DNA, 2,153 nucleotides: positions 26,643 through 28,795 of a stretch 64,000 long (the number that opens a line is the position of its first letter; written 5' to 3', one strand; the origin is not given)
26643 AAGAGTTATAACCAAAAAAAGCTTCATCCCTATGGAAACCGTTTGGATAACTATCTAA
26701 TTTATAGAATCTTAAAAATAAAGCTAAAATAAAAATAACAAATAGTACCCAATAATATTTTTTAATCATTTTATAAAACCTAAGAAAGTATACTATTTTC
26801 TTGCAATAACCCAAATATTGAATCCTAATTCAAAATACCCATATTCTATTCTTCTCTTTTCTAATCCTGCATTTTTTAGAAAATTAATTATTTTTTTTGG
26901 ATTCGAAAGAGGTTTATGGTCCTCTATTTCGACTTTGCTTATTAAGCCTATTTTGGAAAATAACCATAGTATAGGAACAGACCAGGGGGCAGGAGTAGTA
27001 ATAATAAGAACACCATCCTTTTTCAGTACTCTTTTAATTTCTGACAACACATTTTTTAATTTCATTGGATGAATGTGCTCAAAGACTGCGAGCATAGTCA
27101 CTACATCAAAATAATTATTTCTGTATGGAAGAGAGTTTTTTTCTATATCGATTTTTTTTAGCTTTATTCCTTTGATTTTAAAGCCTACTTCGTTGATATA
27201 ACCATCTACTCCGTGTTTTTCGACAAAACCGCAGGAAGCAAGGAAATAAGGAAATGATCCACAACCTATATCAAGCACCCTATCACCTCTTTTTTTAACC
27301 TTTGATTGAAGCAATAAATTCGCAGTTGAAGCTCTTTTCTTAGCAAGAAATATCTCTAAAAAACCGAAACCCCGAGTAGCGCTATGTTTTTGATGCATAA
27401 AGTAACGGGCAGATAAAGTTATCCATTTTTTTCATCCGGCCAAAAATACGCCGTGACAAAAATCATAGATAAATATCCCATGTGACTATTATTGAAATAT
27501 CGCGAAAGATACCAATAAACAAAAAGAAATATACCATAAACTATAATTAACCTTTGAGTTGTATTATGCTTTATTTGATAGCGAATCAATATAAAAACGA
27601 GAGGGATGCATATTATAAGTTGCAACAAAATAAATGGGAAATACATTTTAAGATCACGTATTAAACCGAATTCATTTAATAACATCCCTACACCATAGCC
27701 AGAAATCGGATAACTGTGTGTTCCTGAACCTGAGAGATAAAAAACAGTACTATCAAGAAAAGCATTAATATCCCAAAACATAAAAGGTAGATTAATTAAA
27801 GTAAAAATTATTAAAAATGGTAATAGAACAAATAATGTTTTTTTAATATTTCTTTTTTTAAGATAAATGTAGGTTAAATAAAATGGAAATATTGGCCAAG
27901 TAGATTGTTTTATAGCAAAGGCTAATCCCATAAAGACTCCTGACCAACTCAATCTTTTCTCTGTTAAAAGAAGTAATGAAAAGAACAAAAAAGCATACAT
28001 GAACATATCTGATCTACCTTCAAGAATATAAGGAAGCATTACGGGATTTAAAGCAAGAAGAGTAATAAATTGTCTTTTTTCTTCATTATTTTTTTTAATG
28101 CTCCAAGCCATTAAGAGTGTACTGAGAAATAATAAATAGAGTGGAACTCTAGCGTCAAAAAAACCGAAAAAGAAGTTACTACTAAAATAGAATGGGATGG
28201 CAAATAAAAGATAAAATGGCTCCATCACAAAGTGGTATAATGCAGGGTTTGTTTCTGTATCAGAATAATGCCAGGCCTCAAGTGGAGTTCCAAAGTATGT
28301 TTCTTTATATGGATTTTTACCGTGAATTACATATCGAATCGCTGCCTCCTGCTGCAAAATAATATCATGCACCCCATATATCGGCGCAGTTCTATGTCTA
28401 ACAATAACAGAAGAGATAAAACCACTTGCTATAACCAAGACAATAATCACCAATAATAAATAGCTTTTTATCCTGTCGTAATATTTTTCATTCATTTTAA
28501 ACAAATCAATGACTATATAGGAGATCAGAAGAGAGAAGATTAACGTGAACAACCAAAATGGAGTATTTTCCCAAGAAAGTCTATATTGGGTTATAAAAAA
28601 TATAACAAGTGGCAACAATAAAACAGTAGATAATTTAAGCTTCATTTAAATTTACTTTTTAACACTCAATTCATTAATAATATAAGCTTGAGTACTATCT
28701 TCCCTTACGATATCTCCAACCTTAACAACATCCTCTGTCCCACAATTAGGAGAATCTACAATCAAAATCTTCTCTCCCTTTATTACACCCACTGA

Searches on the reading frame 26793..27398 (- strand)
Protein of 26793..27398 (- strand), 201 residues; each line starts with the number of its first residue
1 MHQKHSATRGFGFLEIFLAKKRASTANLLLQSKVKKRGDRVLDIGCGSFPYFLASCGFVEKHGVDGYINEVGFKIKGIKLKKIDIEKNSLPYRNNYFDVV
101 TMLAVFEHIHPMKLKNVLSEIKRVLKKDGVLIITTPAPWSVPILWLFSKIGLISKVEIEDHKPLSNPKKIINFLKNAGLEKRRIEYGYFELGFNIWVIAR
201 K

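Call 68: search_protein_families(library=pfam, proteins=[window:26793-27398:-], max_evalue=0.01)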
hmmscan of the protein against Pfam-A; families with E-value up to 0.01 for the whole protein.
window:26793-27398:- (201 aa): 7 families
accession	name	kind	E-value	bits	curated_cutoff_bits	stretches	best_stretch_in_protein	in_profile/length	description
PF13489.12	Methyltransf_23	-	7.7e-14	52.2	27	1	26-181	11-161/164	Methyltransferase domain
PF08241.18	Methyltransf_11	-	1.4e-11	45.3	21.2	1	42-133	1-95/95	Methyltransferase domain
PF13847.12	Methyltransf_31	-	3.5e-09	36.9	27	1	36-137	2-113/145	Methyltransferase domain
PF13649.12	Methyltransf_25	-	7.9e-09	36.5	27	1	41-129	1-97/97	Methyltransferase domain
PF08242.18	Methyltransf_12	-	2.2e-06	28.7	30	1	78-131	51-98/98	Methyltransferase domain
PF07021.18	MetW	-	7.6e-06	26.1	21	1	33-127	9-104/193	Methionine biosynthesis protein MetW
PF02353.26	CMAS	-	0.00026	20.8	27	1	30-135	55-166/273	Mycolic acid cyclopropane synthetase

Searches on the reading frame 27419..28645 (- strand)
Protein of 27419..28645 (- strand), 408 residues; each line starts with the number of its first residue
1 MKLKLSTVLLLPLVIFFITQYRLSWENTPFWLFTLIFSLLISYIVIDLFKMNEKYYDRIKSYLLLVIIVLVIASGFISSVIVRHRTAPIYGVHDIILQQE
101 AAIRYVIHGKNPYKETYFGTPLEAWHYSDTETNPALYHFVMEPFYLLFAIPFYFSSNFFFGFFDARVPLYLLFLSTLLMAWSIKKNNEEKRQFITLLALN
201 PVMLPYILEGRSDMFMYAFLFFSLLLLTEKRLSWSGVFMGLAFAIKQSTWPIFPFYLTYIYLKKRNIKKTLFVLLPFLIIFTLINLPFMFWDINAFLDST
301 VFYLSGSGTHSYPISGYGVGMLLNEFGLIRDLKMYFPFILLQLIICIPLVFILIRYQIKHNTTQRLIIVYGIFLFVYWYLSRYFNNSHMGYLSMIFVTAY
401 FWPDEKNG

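Call 68: search_protein_families(library=pfam, proteins=[window:27419-28645:-], max_evalue=0.01)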
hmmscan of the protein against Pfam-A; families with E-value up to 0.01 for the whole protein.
window:27419-28645:- (408 aa): 1 family
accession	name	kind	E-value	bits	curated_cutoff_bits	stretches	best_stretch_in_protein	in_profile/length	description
PF09594.16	GT87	-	1.5e-07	31.8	25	1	143-367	5-223/237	Glycosyltransferase family 87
